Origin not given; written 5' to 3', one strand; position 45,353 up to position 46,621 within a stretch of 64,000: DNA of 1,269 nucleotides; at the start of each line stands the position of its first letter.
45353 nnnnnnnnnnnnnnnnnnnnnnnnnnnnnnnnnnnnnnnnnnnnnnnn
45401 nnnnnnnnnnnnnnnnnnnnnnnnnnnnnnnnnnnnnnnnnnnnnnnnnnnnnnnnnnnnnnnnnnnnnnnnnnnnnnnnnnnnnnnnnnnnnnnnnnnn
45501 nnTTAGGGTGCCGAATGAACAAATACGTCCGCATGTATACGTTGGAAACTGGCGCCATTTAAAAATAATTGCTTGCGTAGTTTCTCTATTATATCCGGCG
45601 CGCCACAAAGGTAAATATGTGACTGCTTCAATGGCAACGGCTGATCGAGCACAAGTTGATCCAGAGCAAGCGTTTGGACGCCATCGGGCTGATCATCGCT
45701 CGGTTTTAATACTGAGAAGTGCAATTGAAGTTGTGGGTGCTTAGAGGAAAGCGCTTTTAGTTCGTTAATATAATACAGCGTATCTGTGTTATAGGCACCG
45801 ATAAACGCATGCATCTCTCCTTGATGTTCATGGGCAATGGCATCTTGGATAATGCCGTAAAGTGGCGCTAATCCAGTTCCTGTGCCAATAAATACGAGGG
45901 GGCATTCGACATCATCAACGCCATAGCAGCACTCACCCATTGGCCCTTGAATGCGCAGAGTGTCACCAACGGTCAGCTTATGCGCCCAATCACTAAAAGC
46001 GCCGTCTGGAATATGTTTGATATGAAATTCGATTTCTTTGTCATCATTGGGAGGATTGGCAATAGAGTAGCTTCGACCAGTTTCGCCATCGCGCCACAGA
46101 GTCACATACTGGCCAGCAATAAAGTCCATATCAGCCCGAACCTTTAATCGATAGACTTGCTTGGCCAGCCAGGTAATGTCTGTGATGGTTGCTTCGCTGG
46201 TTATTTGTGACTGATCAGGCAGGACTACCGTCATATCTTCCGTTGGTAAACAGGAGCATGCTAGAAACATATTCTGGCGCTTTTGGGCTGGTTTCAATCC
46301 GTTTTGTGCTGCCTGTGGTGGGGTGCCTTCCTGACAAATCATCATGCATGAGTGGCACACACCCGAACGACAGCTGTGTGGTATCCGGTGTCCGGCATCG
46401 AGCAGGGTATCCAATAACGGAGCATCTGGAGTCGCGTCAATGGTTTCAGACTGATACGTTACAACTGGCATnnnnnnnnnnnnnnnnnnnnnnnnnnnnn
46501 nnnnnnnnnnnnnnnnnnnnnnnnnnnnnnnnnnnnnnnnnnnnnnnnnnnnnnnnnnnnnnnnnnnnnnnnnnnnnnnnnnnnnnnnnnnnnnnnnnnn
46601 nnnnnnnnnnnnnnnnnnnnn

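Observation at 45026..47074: NsrR-linked operon pairing a group-I truncated haemoglobin with a dedicated 2Fe-2S/FNR reductase (a 'split flavohaemoglobin')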

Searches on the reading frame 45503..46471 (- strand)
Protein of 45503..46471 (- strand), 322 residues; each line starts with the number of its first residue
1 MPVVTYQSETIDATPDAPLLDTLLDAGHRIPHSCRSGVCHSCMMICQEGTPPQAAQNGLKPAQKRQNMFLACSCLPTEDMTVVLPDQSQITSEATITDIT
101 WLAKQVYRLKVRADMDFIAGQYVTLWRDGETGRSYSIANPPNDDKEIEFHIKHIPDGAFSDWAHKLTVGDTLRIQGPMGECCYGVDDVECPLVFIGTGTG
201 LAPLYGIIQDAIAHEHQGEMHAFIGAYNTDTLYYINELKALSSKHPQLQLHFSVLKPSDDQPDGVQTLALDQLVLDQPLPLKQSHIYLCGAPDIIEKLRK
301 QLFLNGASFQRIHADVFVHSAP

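Call 3: search_protein_families(library=pfam, proteins=[window:45503-46471:-], max_evalue=0.01)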
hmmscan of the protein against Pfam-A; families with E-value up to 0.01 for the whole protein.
window:45503-46471:- (322 aa): 5 families
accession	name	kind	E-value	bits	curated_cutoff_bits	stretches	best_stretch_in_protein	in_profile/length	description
PF00175.26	NAD_binding_1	-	4.6e-16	59.9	22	1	194-299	1-108/109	Oxidoreductase NAD-binding domain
PF00111.32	Fer2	-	1.4e-12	47.8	21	1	8-77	7-77/77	2Fe-2S iron-sulfur cluster binding domain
PF00970.30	FAD_binding_6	-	1.6e-12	48.1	21.1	1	108-183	18-99/99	Oxidoreductase FAD-binding domain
PF08021.17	FAD_binding_9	-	0.0013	19.4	23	1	131-180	69-119/120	Siderophore-interacting FAD-binding domain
PF13510.11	Fer2_4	-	0.0073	16.8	22.8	0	9-81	11-76/82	2Fe-2S iron-sulfur cluster binding domain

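Call 4: search_protein_families(library=ncbifam, proteins=[window:45503-46471:-], max_evalue=0.01)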
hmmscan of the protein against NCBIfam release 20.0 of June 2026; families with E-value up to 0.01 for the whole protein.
window:45503-46471:- (322 aa): 32 families (the best 25 are shown)
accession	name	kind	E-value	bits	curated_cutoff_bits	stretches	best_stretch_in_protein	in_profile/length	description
NF004317.0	PRK05713.1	equivalog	6.9e-63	212.8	338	1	1-320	1-311/312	iron-sulfur-binding ferredoxin reductase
NF045803.1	MethMoxFADbindMmoC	equivalog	2.6e-45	154.7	500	1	10-319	15-342/343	aromatic/alkene monooxygenase hydroxylase FAD-binding subunit MmoC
NF040810.1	BenC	equivalog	1.8e-39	135.9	430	1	11-318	15-331/333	benzoate 1,2-dioxygenase electron transfer component BenC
NF008822.0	PRK11872.1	equivalog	1.1e-35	123.2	402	1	15-320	21-338/341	anthranilate 1,2-dioxygenase electron transfer component AntC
NF005963.0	PRK08051.1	equivalog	6.9e-30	104.1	230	1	93-318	5-231/233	NAD(P)H-flavin reductase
TIGR02160.1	PA_CoA_Oxy5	hypoth_equivalog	2.5e-28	98.9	420.8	2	111-318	27-242/352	1,2-phenylacetyl-CoA epoxidase subunit PaaE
NF052252.1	flav_redu_LuxG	exception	7.8e-25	87.4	340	1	94-318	3-230/232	flavin mononucleotide reductase LuxG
NF009805.0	PRK13289.1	equivalog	5.7e-24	84.8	432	1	115-317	183-392/399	NO-inducible flavohemoprotein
NF007964.0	PRK10684.1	equivalog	1.7e-21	76.5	383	2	115-319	35-239/333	NADH oxidoreductase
TIGR01941.1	nqrF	equivalog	1.9e-19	69.9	295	1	127-302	201-388/405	NADH:ubiquinone reductase (Na(+)-transporting) subunit F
NF058606.1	GlBtMonoRdsGbcB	equivalog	1.1e-18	67.3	500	2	117-318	43-248/362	glycine betaine monooxygenase reductase subunit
NF008178.0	PRK10926.1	equivalog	7.5e-14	51.6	390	1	94-300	7-223/248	ferredoxin--NADP(+) reductase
NF000796.0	PRK00054.1-1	equivalog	6e-13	48.6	224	1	92-273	4-162/254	dihydroorotate dehydrogenase electron transfer subunit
NF006220.0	PRK08345.1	subfamily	8.9e-12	44.8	395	1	110-312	36-246/294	cytochrome-c3 hydrogenase subunit gamma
TIGR02008.1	fdx_plant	subfamily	1.2e-11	44.2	81.15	1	7-83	13-89/97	ferredoxin [2Fe-2S]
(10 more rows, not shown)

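Call 5: find_homologous_proteins(query=window:45503-46471:-)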
Query window:45503-46471:- (322 aa): 720 proteins with E <= 0.001 among 1437 candidates; the best 120 are listed.
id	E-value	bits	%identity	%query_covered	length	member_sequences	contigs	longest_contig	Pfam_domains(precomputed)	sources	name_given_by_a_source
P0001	2.2e-188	643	99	87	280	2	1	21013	PF00175.27,PF00970.31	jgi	jgi:NAD(P)H-flavin reductase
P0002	8.1e-104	365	67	75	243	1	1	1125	PF00175.27,PF00970.31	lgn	-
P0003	5.1e-85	303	46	100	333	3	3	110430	PF00111.33,PF00175.27,PF00970.31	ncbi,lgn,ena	-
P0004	1.0e-83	299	46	100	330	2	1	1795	PF00111.33,PF00175.27,PF00970.31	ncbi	-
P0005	6.7e-83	297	43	99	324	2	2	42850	PF00111.33,PF00175.27,PF00970.31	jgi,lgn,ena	-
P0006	5.3e-82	294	43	99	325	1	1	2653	PF00111.33,PF00175.27,PF00970.31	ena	-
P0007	7.2e-82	293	43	99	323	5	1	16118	PF13510.12,PF00111.33,PF00175.27,PF00970.31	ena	-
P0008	2.0e-81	292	42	99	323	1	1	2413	PF00111.33,PF00175.27,PF00970.31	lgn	-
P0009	2.6e-81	291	44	98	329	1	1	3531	PF00111.33,PF00175.27,PF00970.31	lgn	-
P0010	2.8e-81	291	43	99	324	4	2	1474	PF00111.33,PF00175.27,PF00970.31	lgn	-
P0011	3.4e-81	291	44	99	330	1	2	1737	PF00111.33,PF00175.27,PF00970.31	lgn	-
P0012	1.0e-80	289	42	99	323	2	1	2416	PF00111.33,PF00175.27,PF00970.31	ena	-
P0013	1.5e-80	289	44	99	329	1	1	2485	PF00111.33,PF00175.27,PF00970.31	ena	-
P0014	3.8e-80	288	43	99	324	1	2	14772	PF13510.12,PF00111.33,PF00175.27,PF00970.31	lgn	-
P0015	7.6e-80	287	41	99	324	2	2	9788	PF00111.33,PF00175.27,PF00970.31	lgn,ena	-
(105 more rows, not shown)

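Call 7: find_encoding_contigs(protein=P0003, flank=5000, max_places=3)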
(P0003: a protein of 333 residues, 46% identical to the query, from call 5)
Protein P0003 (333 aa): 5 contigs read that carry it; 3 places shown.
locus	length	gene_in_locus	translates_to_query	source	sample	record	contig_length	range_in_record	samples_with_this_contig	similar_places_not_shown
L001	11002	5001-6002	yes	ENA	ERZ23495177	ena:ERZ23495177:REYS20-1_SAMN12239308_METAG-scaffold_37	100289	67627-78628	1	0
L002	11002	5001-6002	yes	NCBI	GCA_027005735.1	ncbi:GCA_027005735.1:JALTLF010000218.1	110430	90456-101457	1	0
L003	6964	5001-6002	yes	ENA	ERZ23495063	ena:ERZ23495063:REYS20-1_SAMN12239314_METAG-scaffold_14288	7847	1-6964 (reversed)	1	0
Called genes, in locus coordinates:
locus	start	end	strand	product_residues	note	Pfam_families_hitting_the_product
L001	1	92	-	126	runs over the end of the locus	-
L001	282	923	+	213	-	PF03167:UDG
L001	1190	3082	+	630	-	PF01541:GIY-YIG, PF27096:UvrC_M, PF02151:UVR (weak), PF22920:UvrC_RNaseH, PF08459:UvrC_RNaseH_dom, PF00633:HHH (faint), PF12826:HHH_2 (weak), PF14520:HHH_5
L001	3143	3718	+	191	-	PF01066:CDP-OH_P_transf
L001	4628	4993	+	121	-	PF01152:Bac_globin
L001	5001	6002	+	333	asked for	PF00111:Fer2, PF00970:FAD_binding_6, PF00175:NAD_binding_1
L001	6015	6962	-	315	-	PF04982:TM_HPP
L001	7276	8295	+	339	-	PF00355:Rieske, PF19112:VanA_C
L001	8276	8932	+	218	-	-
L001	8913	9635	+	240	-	-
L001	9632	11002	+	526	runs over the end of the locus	PF03321:GH3, PF23571:GH3_M, PF23572:GH3_C (weak)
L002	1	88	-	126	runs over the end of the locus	-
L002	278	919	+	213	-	PF03167:UDG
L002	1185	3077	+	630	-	PF01541:GIY-YIG, PF27096:UvrC_M, PF02151:UVR (weak), PF22920:UvrC_RNaseH, PF08459:UvrC_RNaseH_dom, PF00633:HHH (faint), PF12826:HHH_2 (weak), PF14520:HHH_5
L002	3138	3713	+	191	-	PF01066:CDP-OH_P_transf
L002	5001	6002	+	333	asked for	PF00111:Fer2, PF00970:FAD_binding_6, PF00175:NAD_binding_1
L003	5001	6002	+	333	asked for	PF00111:Fer2, PF00970:FAD_binding_6, PF00175:NAD_binding_1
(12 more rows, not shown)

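Call 8: find_encoding_contigs(protein=P0005, flank=5000, max_places=3)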
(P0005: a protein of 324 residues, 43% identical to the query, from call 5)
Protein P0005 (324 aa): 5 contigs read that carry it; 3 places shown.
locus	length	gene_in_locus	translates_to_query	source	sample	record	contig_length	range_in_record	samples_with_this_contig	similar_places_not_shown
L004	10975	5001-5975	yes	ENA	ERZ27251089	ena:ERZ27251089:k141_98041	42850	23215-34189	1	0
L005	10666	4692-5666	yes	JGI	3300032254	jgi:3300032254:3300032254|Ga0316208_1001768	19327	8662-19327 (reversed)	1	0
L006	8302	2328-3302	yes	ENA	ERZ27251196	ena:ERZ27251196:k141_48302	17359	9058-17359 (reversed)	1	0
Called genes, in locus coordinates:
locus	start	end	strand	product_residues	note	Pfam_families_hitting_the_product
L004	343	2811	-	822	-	PF00133:tRNA-synt_1, PF01406:tRNA-synt_1e (faint), PF09334:tRNA-synt_1g, PF13603:tRNA-synt_1_2, PF00133:tRNA-synt_1, PF09334:tRNA-synt_1g (weak), PF08264:Anticodon_1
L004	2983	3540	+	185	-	PF07295:DUF1451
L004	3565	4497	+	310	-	PF04982:TM_HPP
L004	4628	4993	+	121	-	PF01152:Bac_globin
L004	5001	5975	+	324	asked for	PF00111:Fer2, PF00970:FAD_binding_6, PF00175:NAD_binding_1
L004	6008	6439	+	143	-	PF02082:Rrf2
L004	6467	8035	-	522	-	PF20154:LNT_N, PF00795:CN_hydrolase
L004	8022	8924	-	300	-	PF21917:NMB0537_N, PF00571:CBS (weak), PF03471:CorC_HlyC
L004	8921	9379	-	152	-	PF02130:YbeY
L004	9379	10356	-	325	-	PF02562:PhoH, PF13245:AAA_19 (weak), PF13604:AAA_30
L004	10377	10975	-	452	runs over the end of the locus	PF00919:UPF0004, PF04055:Radical_SAM, PF01938:TRAM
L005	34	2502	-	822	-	PF00133:tRNA-synt_1, PF01406:tRNA-synt_1e (faint), PF09334:tRNA-synt_1g, PF13603:tRNA-synt_1_2, PF00133:tRNA-synt_1, PF09334:tRNA-synt_1g (weak), PF08264:Anticodon_1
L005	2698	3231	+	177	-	PF07295:DUF1451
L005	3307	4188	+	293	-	PF04982:TM_HPP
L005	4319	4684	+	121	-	PF01152:Bac_globin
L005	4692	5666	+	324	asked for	PF00111:Fer2, PF00970:FAD_binding_6, PF00175:NAD_binding_1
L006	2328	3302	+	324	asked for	PF00111:Fer2, PF00970:FAD_binding_6, PF00175:NAD_binding_1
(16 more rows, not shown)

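Call 18: find_related_loci(query=A1, collection=genome_contigs, flank=6000)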
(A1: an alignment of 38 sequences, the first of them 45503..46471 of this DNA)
Query A1 (322 aa) in genome_contigs; peptide patterns used: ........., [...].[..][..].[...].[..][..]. (x = any residue, [..] = any of these).
600 stretches matched a pattern (row limit reached: there are more); 507 encode a relative of the query (tblastn E <= 1e-3); the best 80 are kept; 80 distinct loci.
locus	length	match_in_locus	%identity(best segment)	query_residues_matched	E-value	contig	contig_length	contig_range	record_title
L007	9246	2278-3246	44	1-320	2e-84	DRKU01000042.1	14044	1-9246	MAG TPA_asm: Gammaproteobacteria bacterium isolate HyVt-448 HyVt-448_k145_1204038, whole genome shotgun sequence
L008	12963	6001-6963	43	1-318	6e-81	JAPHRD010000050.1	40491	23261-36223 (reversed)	MAG: Motiliproteus sp. isolate N1D-Bin_8 c_000001265403, whole genome shotgun sequence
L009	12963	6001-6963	41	1-321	1e-79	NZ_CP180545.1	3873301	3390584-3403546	Neptuniibacter sp. PT8_73 chromosome, complete genome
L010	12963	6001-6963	44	4-321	2e-79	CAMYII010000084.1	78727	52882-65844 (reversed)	MAG: Acidiferrobacterales bacterium isolate ES_Gamma_002 genome assembly, contig: scaffold_554, whole genome shotgun seq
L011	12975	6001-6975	42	1-322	4e-79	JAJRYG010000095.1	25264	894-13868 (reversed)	MAG: Gammaproteobacteria bacterium isolate Dive96_bin3.258 k141_4351126, whole genome shotgun sequence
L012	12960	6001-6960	42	1-321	7e-79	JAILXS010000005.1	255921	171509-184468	MAG: Neptuniibacter sp. isolate PBSAgamm2 PBSAgamm2_contig_5, whole genome shotgun sequence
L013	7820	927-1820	43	19-317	3e-78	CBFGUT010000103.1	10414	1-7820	MAG TPA_asm: uncultured Cellvibrionaceae bacterium isolate SRR17295758_metabat2_85 genome assembly, contig: ERZ23579493.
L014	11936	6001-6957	41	1-318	2e-77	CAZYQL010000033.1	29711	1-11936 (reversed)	MAG TPA_asm: uncultured Phycisphaeraceae bacterium isolate SRP128246_co1_458 genome assembly, contig: NODE_2578_length_2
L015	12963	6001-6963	40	1-322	2e-76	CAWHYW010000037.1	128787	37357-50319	MAG: Bryobacteraceae bacterium isolate MFD08700.bin.2.22 genome assembly, contig: contig_47917, whole genome shotgun seq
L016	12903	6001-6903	43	19-320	6e-76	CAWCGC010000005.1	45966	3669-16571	MAG: Bryobacteraceae bacterium isolate MFD09368.bin.2.32 genome assembly, contig: contig_107322, whole genome shotgun se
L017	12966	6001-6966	42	1-321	6e-76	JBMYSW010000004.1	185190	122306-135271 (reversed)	MAG: Pontibacterium sp. isolate ME_XS_2211_2_bin_82 ME_XS_2211_2_bin_82_3, whole genome shotgun sequence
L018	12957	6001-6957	39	1-318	7e-76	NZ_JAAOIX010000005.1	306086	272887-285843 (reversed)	Pseudomaricurvus alcaniphilus strain MEBiC06469 NODE_5_length_306086_cov_44.308137, whole genome shotgun sequence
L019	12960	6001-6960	40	1-318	1e-75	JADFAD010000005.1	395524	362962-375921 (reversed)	MAG: Oceanospirillaceae bacterium isolate C15_61_62_5 c_000000000008, whole genome shotgun sequence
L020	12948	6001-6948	41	1-317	2e-75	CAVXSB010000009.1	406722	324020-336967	MAG: uncultured Zetaproteobacteria bacterium isolate MFD02923.bin.1.44 genome assembly, contig: contig_32145, whole geno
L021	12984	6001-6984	40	1-321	2e-75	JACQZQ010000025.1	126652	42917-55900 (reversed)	MAG: Acidobacteria bacterium isolate NC_groundwater_1571_Pr3_B-0.1um_34_27 SR-2_scaffold_141_940458, whole genome shotgu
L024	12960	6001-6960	40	1-318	4e-75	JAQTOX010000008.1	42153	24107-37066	MAG: Methylococcales bacterium isolate STB_102 NODE_1894_length_42153_cov_3.353638_Sandtown_B, whole genome shotgun sequ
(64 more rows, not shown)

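Call 28: search_solved_structures(query=window:45503-46471:-, show_alignments=1, max_evalue=1e-10)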
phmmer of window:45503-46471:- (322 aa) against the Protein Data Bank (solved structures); distinct sequences matched with E-value up to 1e-10: 15.
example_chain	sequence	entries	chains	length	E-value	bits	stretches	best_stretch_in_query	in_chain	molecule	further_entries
5ogx_A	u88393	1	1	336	1.3e-32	116.4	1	8-318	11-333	Cytochrome P450 reductase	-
1krh_A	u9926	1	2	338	3.1e-23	85.6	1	22-306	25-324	Benzoate 1,2-Dioxygenase Reductase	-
1tvc_A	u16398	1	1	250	1.6e-22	83.2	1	115-317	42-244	METHANE MONOOXYGENASE COMPONENT C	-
4wqm_A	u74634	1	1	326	1.9e-22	83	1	15-317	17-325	Toluene-4-monooxygenase electron transfer component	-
7c3a_A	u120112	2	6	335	3.6e-20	75.5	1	16-317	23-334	Ferredoxin reductase component of carbazole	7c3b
7qu3_A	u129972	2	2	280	2.4e-16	63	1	119-311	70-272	Na(+)-translocating NADH-quinone reductase subunit F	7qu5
1qfj_A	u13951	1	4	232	2.1e-15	59.8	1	94-317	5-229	PROTEIN (FLAVIN REDUCTASE)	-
1gvh_A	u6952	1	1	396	5.5e-13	51.9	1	116-317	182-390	FLAVOHEMOPROTEIN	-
4itk_A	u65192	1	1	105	5.6e-13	51.9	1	8-88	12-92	Apoferredoxin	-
7qty_A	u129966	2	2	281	2e-12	50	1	119-306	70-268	Na(+)-translocating NADH-quinone reductase subunit F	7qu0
7xk3_F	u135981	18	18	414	2.4e-12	49.8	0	152-294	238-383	Na(+)-translocating NADH-quinone reductase subunit F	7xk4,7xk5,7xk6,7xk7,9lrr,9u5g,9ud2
8a1t_F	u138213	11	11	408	2.5e-12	49.8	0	152-294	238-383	Na(+)-translocating NADH-quinone reductase subunit F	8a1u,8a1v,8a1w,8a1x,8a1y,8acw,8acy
1awd_A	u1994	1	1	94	3.2e-11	46.1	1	8-86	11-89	FERREDOXIN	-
7rom_A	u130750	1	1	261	4e-11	45.8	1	130-302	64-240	NADH-cytochrome b5 reductase 1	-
2xnc_A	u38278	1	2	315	7.9e-11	44.8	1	140-292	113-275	FERREDOXIN--NADP REDUCTASE, LEAF ISOZYME, CHLOROPLASTIC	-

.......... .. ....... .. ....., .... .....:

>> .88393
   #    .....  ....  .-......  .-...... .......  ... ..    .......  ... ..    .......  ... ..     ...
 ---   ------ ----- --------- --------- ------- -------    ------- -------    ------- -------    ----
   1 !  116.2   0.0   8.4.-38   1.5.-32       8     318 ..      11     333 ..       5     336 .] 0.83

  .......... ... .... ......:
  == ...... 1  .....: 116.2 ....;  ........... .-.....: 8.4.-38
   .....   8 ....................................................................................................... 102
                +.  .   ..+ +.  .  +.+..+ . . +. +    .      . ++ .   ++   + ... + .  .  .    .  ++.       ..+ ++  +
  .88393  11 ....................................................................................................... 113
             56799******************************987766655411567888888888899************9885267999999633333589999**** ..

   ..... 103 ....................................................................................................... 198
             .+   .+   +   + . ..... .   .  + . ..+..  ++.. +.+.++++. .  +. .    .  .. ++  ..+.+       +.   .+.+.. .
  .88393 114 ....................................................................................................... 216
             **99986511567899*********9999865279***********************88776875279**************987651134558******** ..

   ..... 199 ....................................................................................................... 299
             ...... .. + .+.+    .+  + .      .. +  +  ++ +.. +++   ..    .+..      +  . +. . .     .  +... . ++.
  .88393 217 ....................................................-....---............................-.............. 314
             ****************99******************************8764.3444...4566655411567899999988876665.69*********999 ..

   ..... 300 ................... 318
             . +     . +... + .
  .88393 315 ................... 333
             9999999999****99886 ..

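Call 44: find_encoding_contigs(protein=P0001, flank=4000, max_places=3)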
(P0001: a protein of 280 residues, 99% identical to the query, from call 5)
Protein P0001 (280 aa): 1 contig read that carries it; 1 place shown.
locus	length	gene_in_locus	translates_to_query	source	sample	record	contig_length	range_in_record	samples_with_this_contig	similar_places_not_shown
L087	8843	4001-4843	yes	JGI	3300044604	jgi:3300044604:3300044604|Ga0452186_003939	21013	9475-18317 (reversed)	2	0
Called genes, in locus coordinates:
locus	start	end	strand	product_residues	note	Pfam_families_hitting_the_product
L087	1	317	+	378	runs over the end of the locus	PF13808:DDE_Tnp_1_assoc, PF01609:DDE_Tnp_1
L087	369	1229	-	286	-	PF01963:TraB_PrgY_gumN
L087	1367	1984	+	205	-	PF01227:GTP_cyclohydroI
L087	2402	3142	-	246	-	PF00106:adh_short, PF13561:adh_short_C2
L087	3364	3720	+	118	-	PF01152:Bac_globin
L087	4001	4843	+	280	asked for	PF00970:FAD_binding_6, PF00175:NAD_binding_1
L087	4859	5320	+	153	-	PF02082:Rrf2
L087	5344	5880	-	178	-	-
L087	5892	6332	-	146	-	PF00801:PKD (faint)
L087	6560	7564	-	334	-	PF00586:AIRS, PF02769:AIRS_C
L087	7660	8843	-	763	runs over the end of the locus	PF00708:Acylphosphatase, PF07503:zf-HYPF, PF01300:Sua5_yciO_yrdC, PF17788:HypF_C, PF22521:HypF_C_2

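Call 45: find_encoding_contigs(protein=P0002, flank=4000, max_places=3)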
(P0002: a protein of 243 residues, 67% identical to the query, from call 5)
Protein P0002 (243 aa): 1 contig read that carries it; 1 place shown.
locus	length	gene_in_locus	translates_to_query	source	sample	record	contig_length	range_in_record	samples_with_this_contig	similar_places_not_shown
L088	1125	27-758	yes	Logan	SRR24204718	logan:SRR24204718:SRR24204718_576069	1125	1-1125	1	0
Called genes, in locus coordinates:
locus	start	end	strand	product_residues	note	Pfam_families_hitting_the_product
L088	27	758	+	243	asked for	PF00970:FAD_binding_6, PF00175:NAD_binding_1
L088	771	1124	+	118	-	?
